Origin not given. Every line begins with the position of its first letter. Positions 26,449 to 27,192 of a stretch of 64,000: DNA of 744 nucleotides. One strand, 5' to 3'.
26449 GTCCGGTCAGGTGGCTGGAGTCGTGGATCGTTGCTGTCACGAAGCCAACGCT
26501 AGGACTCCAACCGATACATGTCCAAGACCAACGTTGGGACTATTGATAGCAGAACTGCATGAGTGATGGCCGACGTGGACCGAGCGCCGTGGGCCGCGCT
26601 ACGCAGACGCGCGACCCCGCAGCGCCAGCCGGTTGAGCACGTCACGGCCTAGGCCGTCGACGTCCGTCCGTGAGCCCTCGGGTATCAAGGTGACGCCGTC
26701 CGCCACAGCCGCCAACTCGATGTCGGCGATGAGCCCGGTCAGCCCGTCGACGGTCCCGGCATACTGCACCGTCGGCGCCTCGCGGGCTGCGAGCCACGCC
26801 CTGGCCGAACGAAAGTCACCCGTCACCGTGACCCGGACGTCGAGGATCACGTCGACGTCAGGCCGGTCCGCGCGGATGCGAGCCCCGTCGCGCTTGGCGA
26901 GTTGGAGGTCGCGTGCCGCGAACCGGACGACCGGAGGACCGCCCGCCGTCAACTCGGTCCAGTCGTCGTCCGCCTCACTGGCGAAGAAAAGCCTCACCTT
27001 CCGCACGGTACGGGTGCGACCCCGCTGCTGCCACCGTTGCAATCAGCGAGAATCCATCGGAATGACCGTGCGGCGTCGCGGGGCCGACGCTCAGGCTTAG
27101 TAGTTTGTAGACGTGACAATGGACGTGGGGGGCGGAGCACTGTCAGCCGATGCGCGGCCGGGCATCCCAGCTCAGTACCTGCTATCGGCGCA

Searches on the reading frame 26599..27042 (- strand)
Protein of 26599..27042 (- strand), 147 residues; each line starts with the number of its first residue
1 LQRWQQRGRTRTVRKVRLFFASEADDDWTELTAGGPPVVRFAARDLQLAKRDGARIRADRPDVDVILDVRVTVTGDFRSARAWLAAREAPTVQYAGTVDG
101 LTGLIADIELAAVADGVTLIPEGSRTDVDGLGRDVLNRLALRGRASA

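Call 8: search_protein_families(library=pfam, proteins=[window:26599-27042:-])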
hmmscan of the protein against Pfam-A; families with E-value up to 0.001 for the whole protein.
window:26599-27042:- (147 aa): 0 families

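Call 9: search_protein_families(library=ncbifam, proteins=[window:26599-27042:-])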
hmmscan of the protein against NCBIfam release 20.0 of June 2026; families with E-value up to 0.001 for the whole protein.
window:26599-27042:- (147 aa): 0 families

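Call 36: search_protein_families(library=pfam, proteins=[window:26599-27042:-], max_evalue=10)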
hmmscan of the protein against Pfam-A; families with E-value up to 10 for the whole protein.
window:26599-27042:- (147 aa): 1 family
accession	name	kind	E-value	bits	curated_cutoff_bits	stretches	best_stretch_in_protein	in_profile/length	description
PF00280.23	potato_inhibit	-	0.0012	19.9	24.5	1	54-92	17-57/64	Potato inhibitor I family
